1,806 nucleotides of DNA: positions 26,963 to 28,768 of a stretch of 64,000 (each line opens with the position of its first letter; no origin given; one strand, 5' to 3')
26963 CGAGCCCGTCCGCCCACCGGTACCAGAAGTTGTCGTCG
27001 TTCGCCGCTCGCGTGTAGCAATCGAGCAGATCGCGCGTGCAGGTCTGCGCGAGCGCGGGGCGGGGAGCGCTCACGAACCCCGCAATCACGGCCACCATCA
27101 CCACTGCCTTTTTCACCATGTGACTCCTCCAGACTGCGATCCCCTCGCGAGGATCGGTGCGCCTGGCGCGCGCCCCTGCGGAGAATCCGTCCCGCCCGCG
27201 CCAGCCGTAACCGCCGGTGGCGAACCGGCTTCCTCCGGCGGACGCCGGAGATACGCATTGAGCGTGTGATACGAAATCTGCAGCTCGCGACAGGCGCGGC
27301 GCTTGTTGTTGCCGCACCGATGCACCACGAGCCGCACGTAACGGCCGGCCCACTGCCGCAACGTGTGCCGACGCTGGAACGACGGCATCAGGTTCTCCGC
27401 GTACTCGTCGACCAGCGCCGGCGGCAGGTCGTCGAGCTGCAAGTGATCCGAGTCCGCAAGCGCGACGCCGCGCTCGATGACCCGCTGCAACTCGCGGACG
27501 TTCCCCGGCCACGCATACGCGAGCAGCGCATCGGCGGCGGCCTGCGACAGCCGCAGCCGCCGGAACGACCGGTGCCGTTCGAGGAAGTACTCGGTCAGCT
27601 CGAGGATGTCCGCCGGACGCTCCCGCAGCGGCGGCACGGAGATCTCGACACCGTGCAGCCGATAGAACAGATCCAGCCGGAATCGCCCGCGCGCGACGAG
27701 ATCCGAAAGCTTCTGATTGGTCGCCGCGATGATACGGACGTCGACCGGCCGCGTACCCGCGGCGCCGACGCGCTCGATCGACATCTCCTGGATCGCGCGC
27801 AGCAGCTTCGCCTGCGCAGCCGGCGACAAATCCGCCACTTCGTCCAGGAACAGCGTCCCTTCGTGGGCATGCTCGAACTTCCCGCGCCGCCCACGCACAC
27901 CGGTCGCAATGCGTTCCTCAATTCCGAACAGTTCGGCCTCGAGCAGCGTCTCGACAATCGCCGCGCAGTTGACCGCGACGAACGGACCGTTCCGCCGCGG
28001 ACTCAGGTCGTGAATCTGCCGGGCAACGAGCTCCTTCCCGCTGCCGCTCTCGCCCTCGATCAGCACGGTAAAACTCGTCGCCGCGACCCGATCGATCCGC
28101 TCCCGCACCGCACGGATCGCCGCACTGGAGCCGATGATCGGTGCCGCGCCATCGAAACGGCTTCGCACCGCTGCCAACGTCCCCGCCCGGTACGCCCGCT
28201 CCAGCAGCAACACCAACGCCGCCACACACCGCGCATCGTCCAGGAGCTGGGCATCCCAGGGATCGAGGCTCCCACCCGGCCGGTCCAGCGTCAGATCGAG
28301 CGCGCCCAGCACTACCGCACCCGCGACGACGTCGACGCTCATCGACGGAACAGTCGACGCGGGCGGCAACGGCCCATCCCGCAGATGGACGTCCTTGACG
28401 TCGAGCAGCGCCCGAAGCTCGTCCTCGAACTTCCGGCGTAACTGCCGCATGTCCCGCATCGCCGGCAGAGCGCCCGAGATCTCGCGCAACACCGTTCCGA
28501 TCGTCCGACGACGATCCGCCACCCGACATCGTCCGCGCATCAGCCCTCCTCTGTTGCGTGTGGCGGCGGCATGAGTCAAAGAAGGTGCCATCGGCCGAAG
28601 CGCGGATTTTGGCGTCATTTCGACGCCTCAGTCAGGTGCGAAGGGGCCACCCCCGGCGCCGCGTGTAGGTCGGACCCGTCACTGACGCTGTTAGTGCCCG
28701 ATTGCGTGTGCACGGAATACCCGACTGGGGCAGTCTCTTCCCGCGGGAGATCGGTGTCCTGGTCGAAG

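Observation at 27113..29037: PilZ protein translationally coupled to an EBP whose GAFTGA sigma-54 contact loop is degenerate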

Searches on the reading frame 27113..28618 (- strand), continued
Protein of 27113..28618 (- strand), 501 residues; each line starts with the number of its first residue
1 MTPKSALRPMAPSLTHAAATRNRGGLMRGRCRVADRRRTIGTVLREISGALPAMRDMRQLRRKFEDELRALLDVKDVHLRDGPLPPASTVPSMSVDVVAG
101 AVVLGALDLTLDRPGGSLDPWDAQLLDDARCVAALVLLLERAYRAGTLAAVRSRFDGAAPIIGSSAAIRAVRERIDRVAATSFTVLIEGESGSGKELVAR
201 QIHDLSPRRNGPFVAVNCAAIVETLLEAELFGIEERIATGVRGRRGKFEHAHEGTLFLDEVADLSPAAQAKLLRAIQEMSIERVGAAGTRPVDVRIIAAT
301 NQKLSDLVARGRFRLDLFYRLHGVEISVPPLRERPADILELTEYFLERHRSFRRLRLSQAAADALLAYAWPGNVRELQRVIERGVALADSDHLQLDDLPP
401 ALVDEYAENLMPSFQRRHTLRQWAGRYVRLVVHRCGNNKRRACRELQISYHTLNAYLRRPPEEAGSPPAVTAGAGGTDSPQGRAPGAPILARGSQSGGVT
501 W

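Call 9: find_related_loci(query=window:27113-28540:-, collection=genome_contigs, flank=6000)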
Query window:27113-28540:- (475 aa) in genome_contigs; peptide patterns used: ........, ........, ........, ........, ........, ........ (x = any residue, [..] = any of these).
128 stretches matched a pattern; 51 encode a relative of the query (tblastn E <= 1e-3); 50 distinct loci.
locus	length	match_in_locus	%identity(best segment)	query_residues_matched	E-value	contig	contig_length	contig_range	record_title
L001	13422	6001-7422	84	1-474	0e+0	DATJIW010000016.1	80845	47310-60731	MAG TPA_asm: Vicinamibacterales bacterium isolate SMAG_U15549 k141_8664404, whole genome shotgun sequence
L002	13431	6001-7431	64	1-475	0e+0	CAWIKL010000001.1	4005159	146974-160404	MAG: uncultured Acidobacteriota bacterium isolate MFD04967.bin.1.6 genome assembly, contig: contig_1861, whole genome sh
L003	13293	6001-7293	69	6-437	0e+0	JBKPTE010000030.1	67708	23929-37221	MAG: Acidobacteriota bacterium isolate GS_EKS_MAG_00004 GS_EKS_000001864762, whole genome shotgun sequence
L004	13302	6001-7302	69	2-436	0e+0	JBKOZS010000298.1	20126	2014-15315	MAG: Acidobacteriota bacterium isolate GB_HAYS_MAG_00028 GB_HAYS_000001315572, whole genome shotgun sequence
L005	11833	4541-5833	69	6-437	0e+0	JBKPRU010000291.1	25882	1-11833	MAG: Acidobacteriota bacterium isolate GS_EKS_MAG_00040 GS_EKS_000000141517, whole genome shotgun sequence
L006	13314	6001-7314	68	6-444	0e+0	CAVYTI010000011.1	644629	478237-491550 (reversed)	MAG: uncultured Acidobacteriota bacterium isolate MFD05537.bin.1.91 genome assembly, contig: contig_5082, whole genome s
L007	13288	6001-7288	77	21-450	4e-178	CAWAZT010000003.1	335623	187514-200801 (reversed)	MAG: uncultured Acidobacteriota bacterium isolate MFD03975.bin.2.149 genome assembly, contig: contig_114377, whole genom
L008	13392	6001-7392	61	1-469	2e-168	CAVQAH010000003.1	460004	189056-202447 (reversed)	MAG: uncultured Acidobacteriota bacterium isolate MFD05176.bin.2.157 genome assembly, contig: contig_12794, whole genome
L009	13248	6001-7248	66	21-439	1e-163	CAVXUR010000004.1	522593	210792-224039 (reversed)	MAG: uncultured Acidobacteriota bacterium isolate MFD05747.bin.3.242 genome assembly, contig: contig_19170, whole genome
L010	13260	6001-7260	65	21-443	2e-163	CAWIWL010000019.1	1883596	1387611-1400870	MAG: uncultured Acidobacteriota bacterium isolate MFD04850.bin.1.225 genome assembly, contig: contig_6812, whole genome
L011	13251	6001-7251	65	21-440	4e-163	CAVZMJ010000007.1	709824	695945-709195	MAG: uncultured Acidobacteriota bacterium isolate MFD02242.bin.2.7 genome assembly, contig: contig_1878, whole genome sh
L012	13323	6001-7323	61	17-462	6e-162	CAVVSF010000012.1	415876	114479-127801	MAG: uncultured Acidobacteriota bacterium isolate MFD02840.bin.1.397 genome assembly, contig: contig_93547, whole genome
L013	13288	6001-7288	78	6-436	5e-162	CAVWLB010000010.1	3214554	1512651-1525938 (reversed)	MAG: uncultured Acidobacteriota bacterium isolate MFD09018.bin.1.114 genome assembly, contig: contig_4772, whole genome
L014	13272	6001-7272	60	14-437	1e-160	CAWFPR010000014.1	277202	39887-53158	MAG: uncultured Acidobacteriota bacterium isolate MFD05442.bin.1.130 genome assembly, contig: contig_29929, whole genome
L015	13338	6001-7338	62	17-461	1e-163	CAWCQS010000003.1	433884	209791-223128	MAG: uncultured Acidobacteriota bacterium isolate MFD05176.bin.1.177 genome assembly, contig: contig_12780, whole genome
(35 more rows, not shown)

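Call 25: search_protein_representatives(protein=window:27113-28540:-)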
Query: 475 residues. Proteins with E-value up to 0.001 (for the whole library): 186050; up to 1e-10: 141167; up to 1e-30: 75387. The best 150 are listed.
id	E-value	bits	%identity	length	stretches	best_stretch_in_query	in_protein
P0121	6.3e-170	582.3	93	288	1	189-474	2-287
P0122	1.4e-138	478.9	59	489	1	4-452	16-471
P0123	1.5e-136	472.3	60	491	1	35-441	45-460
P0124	4.1e-131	454.4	56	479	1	6-435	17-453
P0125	6.1e-129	447.2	65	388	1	123-453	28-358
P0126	1.3e-125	436.2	68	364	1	127-433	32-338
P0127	2.5e-121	422.1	65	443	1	1-383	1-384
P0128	8.9e-120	417.0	53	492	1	9-460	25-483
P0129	2.0e-118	412.5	60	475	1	106-453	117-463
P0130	3.2e-118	411.9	64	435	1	128-436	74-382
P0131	1.1e-115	403.5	65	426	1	124-427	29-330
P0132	1.7e-113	396.2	42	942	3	131-365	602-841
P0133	4.5e-113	394.9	68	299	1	172-446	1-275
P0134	5.5e-113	394.6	63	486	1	154-460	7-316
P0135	3.5e-112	391.9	37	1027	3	132-366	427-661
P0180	2.5e-84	300.2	53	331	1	143-435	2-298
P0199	1.9e-76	274.2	55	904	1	124-375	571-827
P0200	2.8e-76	273.6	42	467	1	4-436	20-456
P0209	6.7e-74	265.7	46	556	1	133-430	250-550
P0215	3.8e-73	263.3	48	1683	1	132-431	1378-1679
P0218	7.7e-73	262.3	54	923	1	124-376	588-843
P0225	4.1e-72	259.9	48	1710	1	135-432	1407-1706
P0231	2.2e-71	257.5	54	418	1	131-363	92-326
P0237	4.3e-71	256.5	51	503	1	133-427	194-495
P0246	1.1e-70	255.1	49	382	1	128-407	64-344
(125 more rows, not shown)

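Call 62: list_cluster_members(proteins=[P0199, P0218, P0215, P0225, P0209, P0237, P0180, P0200, P0231, P0246])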
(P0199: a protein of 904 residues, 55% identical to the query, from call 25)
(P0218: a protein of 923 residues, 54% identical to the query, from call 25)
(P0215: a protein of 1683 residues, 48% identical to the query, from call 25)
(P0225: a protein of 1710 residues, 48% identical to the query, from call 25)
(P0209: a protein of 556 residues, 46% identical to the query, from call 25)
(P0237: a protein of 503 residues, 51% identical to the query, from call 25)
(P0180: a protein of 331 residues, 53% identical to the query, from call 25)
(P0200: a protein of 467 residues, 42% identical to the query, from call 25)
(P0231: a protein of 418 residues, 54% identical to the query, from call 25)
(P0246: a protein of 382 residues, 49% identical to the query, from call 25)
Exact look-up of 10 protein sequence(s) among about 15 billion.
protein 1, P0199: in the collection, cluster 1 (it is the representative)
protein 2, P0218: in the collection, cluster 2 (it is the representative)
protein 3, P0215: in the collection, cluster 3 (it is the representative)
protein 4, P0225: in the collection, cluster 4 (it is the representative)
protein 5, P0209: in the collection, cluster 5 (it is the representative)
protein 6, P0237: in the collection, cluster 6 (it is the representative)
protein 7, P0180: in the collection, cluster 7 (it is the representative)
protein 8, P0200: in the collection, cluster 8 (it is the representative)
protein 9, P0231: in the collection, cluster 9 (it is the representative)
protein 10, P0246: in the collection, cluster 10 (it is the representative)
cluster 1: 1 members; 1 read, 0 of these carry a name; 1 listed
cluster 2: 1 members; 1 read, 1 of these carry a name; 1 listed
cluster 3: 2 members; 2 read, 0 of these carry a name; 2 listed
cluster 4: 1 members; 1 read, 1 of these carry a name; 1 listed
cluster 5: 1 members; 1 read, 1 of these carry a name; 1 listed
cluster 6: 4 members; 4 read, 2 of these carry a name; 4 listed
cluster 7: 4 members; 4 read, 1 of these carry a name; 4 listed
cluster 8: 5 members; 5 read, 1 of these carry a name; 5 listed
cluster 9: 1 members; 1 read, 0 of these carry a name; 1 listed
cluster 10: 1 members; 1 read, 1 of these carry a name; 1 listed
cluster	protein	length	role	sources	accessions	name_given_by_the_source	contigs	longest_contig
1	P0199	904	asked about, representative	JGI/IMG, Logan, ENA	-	-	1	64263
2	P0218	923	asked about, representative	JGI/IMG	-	DNA-binding NtrC family response regulator/tetratricopeptide (TPR) repeat protein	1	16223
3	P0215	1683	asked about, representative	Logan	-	-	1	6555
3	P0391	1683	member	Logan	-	-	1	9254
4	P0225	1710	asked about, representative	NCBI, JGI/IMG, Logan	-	Nif-specific regulatory protein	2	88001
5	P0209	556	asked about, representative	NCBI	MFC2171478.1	sigma 54-interacting transcriptional regulator [Acidobacteriota bacterium]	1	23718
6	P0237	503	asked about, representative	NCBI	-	-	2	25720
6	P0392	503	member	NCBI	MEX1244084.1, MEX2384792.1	MAG: sigma 54-interacting transcriptional regulator [Thermoanaerobaculia bacterium]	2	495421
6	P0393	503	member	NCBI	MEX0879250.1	MAG: sigma 54-interacting transcriptional regulator [Thermoanaerobaculia bacterium]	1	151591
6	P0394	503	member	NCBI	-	-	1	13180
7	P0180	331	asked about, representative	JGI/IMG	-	transcriptional regulator with PAS, ATPase and Fis domain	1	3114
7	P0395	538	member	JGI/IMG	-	-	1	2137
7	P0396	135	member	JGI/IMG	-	-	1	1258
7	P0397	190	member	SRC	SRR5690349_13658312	-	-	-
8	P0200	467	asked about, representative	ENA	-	-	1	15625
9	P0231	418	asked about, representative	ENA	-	-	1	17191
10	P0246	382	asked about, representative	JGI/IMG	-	transcriptional regulator with PAS, ATPase and Fis domain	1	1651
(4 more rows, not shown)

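Call 63: find_encoding_contigs(protein=P0200, flank=5000, max_places=3)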
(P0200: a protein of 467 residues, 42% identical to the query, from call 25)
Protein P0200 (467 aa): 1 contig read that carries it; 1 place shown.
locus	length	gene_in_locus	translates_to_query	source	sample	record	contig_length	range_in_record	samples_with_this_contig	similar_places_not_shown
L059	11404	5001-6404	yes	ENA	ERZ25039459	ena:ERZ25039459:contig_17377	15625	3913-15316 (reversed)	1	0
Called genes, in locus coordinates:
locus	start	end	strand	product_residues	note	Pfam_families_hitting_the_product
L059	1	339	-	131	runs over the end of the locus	PF01695:IstB_IS21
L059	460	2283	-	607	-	PF22483:Mu-transpos_C_2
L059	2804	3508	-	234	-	-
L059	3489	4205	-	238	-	-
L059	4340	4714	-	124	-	-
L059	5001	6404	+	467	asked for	PF00158:Sigma54_activat, PF14532:Sigma54_activ_2, PF00004:AAA (weak), PF07728:AAA_5 (weak), PF25601:AAA_lid_14, PF02954:HTH_8 (weak)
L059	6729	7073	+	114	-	PF04956:TrbC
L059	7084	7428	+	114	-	PF05101:VirB3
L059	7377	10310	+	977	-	PF27097:VirB4_TrbE_N, PF01935:DUF87 (weak), PF10412:TrwB_AAD_bind (weak), PF19044:P-loop_TraG (weak), PF12846:AAA_10 (faint), PF19044:P-loop_TraG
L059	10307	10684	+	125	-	PF03524:CagX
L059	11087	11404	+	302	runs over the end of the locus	PF03743:TrbI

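Call 64: find_encoding_contigs(protein=P0237, flank=5000, max_places=2)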
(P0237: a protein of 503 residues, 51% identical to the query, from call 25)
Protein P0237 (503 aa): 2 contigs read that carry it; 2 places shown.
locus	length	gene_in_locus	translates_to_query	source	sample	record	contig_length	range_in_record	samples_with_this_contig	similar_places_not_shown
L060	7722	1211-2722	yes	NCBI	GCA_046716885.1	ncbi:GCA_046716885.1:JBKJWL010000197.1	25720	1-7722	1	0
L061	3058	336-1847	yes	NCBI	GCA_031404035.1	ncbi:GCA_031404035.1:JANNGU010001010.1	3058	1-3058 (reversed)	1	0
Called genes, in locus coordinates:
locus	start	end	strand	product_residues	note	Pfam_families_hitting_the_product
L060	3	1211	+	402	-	?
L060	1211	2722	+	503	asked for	PF01590:GAF (weak), PF13185:GAF_2, PF13492:GAF_3, PF00158:Sigma54_activat, PF14532:Sigma54_activ_2, PF07728:AAA_5 (weak), PF25601:AAA_lid_14, PF02954:HTH_8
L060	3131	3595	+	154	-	PF13581:HATPase_c_2, PF02518:HATPase_c (weak)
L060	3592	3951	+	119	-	PF01740:STAS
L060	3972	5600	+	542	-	PF13185:GAF_2 (weak), PF13492:GAF_3 (weak), PF07228:SpoIIE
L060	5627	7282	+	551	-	PF07969:Amidohydro_3, PF01979:Amidohydro_1 (weak)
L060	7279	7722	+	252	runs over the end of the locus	PF01135:PCMT, PF00398:RrnaAD (weak), PF13489:Methyltransf_23 (weak), PF13847:Methyltransf_31 (weak), PF13649:Methyltransf_25 (weak)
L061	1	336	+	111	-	?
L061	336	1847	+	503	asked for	PF01590:GAF (weak), PF13185:GAF_2, PF13492:GAF_3, PF00158:Sigma54_activat, PF14532:Sigma54_activ_2, PF07728:AAA_5 (weak), PF25601:AAA_lid_14, PF02954:HTH_8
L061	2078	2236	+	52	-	-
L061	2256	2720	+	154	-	PF13581:HATPase_c_2, PF02518:HATPase_c (weak)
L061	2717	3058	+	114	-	?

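Call 69: search_protein_families(library=ncbifam, proteins=[window:27113-28540:-], max_evalue=0.01)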
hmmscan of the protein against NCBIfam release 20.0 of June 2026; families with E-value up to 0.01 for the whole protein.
window:27113-28540:- (475 aa): 30 families (the best 25 are shown)
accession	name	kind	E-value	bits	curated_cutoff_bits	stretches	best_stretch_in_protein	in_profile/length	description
TIGR01817.1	nifA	equivalog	3.5e-91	306.6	528.85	1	124-372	187-438/534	nif-specific transcriptional activator NifA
NF003451.0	PRK05022.1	equivalog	2.3e-85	287.3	476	1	131-368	188-429/512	nitric oxide reductase transcriptional regulator NorR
TIGR02915.1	PEP_resp_reg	equivalog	4.6e-84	282.8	502.6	1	109-432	109-440/445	PEP-CTERM-box response regulator transcription factor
NF041552.1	TF_PrdR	equivalog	3e-83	280.1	795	1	133-428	267-570/577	sigma-54 dependent transcriptional regulator PrdR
TIGR02329.1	propionate_PrpR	equivalog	4.9e-81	272.9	499.2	1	115-431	195-524/526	propionate catabolism operon regulatory protein PrpR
TIGR01818.1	ntrC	equivalog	5.1e-80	269.5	558.6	1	121-408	122-413/463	nitrogen regulation protein NR(I)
NF038308.1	RNA_repair_RtcR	equivalog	6.1e-80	269.6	650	1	134-387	181-442/530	RNA repair transcriptional activator RtcR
NF008469.0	PRK11361.1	equivalog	3e-79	266.9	714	1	133-427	143-447/461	acetoacetate metabolism transcriptional regulator AtoC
NF041906.1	V4R_TF_MobR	exception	2.1e-75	254.3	999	1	136-432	235-542/544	phenol degradation transcriptional regulator MobR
NF011953.0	PRK15424.1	equivalog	2.8e-75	253.9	703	1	123-432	210-532/538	propionate catabolism operon regulatory protein PrpR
NF050807.1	TransRegFlbDCaul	equivalog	4.3e-74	250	750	1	130-372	115-361/454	sigma-54-dependent transcriptional regulator FlbD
TIGR02974.1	phageshock_pspF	equivalog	1.5e-72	244.6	443.55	1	135-372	1-243/336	phage shock protein operon transcriptional activator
NF007689.0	PRK10365.1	equivalog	1.7e-72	244.6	760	1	116-433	126-441/441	sigma-54-dependent response regulator transcription factor ZraR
NF051870.1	NAssimRespRegNtrX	equivalog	7e-70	236.1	600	1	109-378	111-387/452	nitrogen assimilation response regulator NtrX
NF041946.1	LuxO_transreg_Vib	equivalog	1.1e-65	222.2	800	1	135-384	135-388/463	quorum-sensing sigma-54 dependent transcriptional regulator LuxO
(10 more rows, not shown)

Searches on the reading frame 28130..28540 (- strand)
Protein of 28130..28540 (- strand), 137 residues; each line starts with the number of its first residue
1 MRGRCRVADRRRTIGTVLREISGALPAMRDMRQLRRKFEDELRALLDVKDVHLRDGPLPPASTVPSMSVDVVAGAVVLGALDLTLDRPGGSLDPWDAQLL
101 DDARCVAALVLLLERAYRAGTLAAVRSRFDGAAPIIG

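Call 41: search_protein_families(library=pfam, proteins=[window:28130-28540:-], max_evalue=1)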
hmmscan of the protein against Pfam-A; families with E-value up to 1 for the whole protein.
window:28130-28540:- (137 aa): 0 families

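Call 49: predict_structure(alignment_id=A1)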
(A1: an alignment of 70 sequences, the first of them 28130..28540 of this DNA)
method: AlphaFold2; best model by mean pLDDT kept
length: 137 residues; sequences in the alignment: 70
mean_pLDDT: 80.9   pTM: 0.74
mean pLDDT of the five models: 80.9, 80.7, 80.5, 79.0, 77.9
residues with pLDDT >= 90: 61; 70-90: 40; 50-70: 28; < 50: 8
segments of 3 or more residues with pLDDT < 50: 1-3, 5-9
pLDDT, mean of each block of 10 residues (from residue 1): 44 85 86 93 92 82 73 93 81 88 95 90 63 60
secondary structure, 60 per line:
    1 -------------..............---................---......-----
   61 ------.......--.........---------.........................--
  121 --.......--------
elements in order: H14-27 H31-46 E50-55 E67-73 E76-84 H94-118 H123-129

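Call 52: fold_search(model_id=the predicted structure, library=pdb)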
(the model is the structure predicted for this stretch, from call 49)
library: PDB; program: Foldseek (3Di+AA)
matches with E <= 10: 403; with E <= 0.001: 0
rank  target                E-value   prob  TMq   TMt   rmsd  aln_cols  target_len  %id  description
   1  4y2f                  1.1e-02  1.00  0.57  0.55   4.7       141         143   16  CRYSTAL STRUCTURE OF NATIVE GAF DOMAIN of POTASSIUM SENSOR HISTIDINE KINASE KDPD FROM ESCHERICHIA COLI (released 2016-05-25)
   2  4qpr                  1.4e-02  1.00  0.57  0.55   4.8       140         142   16  CRYSTAL STRUCTURE OF GAF DOMAIN of POTASSIUM SENSOR HISTIDINE KINASE KDPD FROM ESCHERICHIA COLI (released 2015-09-02)
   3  9cmf_A                2.4e-02  1.00  0.56  0.11   5.8       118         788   14  Substrate bound DosP (released 2024-11-20)
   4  4mcw_B                2.5e-02  1.00  0.61  0.26   5.9       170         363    9  Crystal structure of a HD-GYP domain (a cyclic-di-GMP phosphodiesterase) containing a tri-nuclear metal centre (released 2014-02-19)
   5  6oap_B                2.5e-02  1.00  0.53  0.27   5.0       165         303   12  Crystal structure of a dual sensor histidine kinase in the green-light absorbing Pg state (released 2019-09-18)
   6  6ob8_B                2.5e-02  1.00  0.50  0.25   8.7       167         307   11  Crystal structure of a dual sensor histidine kinase in green light illuminated state (released 2019-09-18)
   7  6oaq_A                2.8e-02  1.00  0.56  0.28   4.8       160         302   11  Crystal structure of a dual sensor histidine kinase in BeF3- bound state (released 2019-09-18)
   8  3ibj_B                3.0e-02  1.00  0.61  0.15   4.7       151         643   12  X-ray structure of PDE2A (released 2009-10-27)
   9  3jab_B                3.0e-02  1.00  0.59  0.52   4.7       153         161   12  Domain organization and conformational plasticity of the G protein effector, PDE6 (released 2015-06-10)
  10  6oap_A                3.4e-02  1.00  0.55  0.27   5.0       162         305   12  Crystal structure of a dual sensor histidine kinase in the green-light absorbing Pg state (released 2019-09-18)
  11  6ob8_A                3.9e-02  1.00  0.55  0.27   4.9       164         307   12  Crystal structure of a dual sensor histidine kinase in green light illuminated state (released 2019-09-18)
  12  9bkv_B                3.9e-02  1.00  0.56  0.11   5.0       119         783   18  DosP R97A bent form (released 2024-11-20)
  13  4g3k_A                3.9e-02  0.99  0.49  0.45   6.0       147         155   16  Crystal structure of a. aeolicus nlh1 gaf domain in an inactive state (released 2013-05-29)
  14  4mcw_A                4.1e-02  1.00  0.63  0.26   5.6       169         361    9  Crystal structure of a HD-GYP domain (a cyclic-di-GMP phosphodiesterase) containing a tri-nuclear metal centre (released 2014-02-19)
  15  3p01_B                4.4e-02  1.00  0.56  0.45   4.3       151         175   10  Crystal structure of two-component response regulator from Nostoc sp. PCC 7120 (released 2010-10-06)
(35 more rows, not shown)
